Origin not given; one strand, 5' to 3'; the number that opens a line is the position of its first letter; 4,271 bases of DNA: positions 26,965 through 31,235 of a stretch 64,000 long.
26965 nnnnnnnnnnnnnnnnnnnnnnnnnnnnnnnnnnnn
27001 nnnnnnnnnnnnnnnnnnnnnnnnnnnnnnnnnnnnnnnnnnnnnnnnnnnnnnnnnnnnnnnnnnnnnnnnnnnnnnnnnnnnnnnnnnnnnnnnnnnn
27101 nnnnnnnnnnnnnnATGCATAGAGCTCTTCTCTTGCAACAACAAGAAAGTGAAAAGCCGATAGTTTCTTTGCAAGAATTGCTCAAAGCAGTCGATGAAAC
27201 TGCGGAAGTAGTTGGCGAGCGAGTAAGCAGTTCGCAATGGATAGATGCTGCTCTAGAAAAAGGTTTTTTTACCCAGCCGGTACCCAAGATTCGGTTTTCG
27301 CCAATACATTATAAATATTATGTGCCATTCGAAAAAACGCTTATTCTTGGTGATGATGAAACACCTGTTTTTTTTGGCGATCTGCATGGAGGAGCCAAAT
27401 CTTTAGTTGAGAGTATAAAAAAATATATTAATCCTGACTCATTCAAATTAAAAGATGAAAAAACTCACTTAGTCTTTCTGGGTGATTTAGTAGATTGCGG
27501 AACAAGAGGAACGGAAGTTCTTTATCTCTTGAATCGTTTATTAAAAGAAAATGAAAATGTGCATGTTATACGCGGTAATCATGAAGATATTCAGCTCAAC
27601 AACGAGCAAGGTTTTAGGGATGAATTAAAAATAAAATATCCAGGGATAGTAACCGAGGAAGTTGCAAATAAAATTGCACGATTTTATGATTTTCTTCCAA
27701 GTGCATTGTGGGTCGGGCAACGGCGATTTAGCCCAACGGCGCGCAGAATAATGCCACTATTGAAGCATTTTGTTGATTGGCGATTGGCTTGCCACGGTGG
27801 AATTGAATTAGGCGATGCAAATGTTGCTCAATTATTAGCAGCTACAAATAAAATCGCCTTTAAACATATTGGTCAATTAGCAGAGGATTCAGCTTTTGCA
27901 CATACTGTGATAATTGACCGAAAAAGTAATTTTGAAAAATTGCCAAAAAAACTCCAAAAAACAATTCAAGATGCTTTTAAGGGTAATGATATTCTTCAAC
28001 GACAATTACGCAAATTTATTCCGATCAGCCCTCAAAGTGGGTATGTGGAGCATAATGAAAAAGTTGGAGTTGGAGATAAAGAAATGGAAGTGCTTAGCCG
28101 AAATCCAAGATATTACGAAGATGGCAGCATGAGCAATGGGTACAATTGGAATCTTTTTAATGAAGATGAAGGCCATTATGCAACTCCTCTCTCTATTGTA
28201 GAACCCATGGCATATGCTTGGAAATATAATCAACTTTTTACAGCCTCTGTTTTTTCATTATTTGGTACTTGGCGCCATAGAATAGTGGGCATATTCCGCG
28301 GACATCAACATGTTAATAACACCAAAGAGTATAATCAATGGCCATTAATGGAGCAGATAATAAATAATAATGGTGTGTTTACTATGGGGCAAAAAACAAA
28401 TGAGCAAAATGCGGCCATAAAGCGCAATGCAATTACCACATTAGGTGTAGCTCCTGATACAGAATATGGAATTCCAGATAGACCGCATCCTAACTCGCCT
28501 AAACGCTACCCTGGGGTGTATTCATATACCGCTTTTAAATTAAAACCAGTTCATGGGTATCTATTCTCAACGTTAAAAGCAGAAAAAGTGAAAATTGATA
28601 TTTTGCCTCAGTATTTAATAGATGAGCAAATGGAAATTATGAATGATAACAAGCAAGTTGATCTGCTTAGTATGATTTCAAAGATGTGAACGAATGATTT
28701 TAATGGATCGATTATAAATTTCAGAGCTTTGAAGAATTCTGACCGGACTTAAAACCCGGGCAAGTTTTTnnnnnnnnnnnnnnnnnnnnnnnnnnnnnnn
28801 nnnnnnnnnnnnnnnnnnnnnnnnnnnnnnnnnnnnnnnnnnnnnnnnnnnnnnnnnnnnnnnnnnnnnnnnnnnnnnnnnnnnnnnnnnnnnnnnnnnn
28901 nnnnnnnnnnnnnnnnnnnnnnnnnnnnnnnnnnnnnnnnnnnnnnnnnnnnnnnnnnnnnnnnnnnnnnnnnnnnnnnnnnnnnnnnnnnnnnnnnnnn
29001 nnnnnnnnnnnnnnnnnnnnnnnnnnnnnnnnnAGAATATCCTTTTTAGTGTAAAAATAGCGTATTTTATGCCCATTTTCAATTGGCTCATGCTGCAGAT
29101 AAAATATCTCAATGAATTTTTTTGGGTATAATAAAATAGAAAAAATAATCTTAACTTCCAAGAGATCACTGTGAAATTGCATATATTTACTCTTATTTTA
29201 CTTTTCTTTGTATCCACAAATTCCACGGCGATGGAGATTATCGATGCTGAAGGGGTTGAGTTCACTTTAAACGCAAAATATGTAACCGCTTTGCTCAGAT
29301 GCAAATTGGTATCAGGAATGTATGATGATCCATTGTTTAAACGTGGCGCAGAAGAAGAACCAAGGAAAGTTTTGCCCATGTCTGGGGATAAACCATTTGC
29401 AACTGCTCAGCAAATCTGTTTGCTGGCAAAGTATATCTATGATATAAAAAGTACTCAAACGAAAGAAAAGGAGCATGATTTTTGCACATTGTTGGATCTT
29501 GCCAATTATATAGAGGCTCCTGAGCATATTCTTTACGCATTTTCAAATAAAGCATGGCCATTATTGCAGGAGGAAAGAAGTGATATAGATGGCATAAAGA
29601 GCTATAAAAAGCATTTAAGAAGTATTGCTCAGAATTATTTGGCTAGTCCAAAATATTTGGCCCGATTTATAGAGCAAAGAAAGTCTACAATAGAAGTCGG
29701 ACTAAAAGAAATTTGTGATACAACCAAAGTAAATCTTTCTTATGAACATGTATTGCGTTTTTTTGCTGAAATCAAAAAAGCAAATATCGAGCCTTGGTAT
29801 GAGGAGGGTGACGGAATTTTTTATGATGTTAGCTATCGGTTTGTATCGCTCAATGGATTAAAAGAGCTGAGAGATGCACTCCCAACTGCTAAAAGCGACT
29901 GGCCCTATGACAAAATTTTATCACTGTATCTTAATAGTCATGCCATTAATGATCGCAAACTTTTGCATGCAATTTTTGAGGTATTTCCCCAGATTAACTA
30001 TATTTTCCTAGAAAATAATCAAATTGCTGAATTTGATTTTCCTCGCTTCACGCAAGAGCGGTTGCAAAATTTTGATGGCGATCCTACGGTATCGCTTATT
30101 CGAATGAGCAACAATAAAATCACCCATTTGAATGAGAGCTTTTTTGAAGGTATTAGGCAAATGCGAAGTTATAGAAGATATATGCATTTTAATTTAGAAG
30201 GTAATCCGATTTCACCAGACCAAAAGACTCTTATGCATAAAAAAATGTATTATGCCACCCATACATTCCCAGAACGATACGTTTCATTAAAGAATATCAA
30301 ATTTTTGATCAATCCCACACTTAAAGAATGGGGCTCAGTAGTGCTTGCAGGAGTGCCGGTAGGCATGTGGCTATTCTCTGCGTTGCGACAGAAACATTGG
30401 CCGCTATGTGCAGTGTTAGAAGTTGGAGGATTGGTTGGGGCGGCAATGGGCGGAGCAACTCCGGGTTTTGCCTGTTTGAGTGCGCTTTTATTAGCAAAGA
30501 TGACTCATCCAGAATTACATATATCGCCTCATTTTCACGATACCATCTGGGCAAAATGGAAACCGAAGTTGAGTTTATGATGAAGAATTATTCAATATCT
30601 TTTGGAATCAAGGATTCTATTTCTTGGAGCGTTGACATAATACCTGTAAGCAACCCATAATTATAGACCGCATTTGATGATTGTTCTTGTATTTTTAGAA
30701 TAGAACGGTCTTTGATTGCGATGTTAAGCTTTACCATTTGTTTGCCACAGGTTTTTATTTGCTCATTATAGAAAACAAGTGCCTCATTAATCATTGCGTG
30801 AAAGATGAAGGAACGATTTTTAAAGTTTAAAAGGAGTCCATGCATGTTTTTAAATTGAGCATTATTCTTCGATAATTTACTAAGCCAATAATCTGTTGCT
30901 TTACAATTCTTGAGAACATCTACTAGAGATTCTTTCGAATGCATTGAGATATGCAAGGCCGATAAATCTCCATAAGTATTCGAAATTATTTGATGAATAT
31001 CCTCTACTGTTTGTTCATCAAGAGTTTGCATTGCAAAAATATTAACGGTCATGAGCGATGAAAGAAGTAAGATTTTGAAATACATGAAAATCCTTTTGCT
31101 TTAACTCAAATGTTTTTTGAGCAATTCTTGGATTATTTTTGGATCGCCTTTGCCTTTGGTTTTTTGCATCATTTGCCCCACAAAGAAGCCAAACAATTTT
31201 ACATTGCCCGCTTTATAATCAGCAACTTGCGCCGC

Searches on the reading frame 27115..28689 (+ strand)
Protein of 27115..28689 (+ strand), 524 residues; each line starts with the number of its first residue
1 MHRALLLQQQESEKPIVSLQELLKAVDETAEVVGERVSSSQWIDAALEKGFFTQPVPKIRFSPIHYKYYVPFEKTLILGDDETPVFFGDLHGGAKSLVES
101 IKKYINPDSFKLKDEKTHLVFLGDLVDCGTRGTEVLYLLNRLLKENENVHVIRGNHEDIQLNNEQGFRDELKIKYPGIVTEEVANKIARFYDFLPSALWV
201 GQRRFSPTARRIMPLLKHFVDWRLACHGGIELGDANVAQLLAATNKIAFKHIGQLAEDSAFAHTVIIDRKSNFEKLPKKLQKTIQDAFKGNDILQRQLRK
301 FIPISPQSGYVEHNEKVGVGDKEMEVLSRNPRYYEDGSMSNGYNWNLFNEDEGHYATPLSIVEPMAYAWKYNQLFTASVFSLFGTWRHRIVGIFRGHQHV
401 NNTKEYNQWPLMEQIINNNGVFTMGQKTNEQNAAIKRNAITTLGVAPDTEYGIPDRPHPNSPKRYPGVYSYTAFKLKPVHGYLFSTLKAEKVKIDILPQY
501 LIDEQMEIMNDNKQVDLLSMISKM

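Call 82: search_protein_families(library=pfam, proteins=[window:27115-28689:+], max_evalue=0.01)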
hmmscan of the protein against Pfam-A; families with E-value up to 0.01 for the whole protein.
window:27115-28689:+ (524 aa): 1 family
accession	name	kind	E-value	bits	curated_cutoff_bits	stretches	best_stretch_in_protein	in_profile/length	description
PF00149.33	Metallophos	-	7.5e-14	53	21.5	1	85-211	4-109/191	Calcineurin-like phosphoesterase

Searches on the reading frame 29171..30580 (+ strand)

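Call 69: search_protein_families(library=pfam, proteins=[window:29171-30580:+], max_evalue=0.1)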
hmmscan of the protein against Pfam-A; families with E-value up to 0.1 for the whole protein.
window:29171-30580:+ (469 aa): 1 family
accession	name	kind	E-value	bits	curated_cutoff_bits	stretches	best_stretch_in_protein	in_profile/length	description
PF13855.12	LRR_8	-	0.054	13.7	27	0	303-332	23-52/61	Leucine rich repeat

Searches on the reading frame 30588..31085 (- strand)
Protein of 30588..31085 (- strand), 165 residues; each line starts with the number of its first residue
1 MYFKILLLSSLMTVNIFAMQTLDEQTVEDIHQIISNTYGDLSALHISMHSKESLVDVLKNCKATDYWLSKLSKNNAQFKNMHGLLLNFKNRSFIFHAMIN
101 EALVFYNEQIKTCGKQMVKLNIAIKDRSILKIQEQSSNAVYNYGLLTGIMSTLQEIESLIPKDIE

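Call 69: search_protein_families(library=pfam, proteins=[window:30588-31085:-], max_evalue=0.1)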
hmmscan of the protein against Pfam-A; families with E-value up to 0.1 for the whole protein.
window:30588-31085:- (165 aa): 2 families
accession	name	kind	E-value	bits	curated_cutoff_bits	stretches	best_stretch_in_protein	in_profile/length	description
PF24962.1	DUF7767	-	0.011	16.2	27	1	2-47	8-53/95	Domain of unknown function (DUF7767)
PF08863.15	YolD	-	0.023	15.2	27.5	1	19-76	21-78/94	YolD-like protein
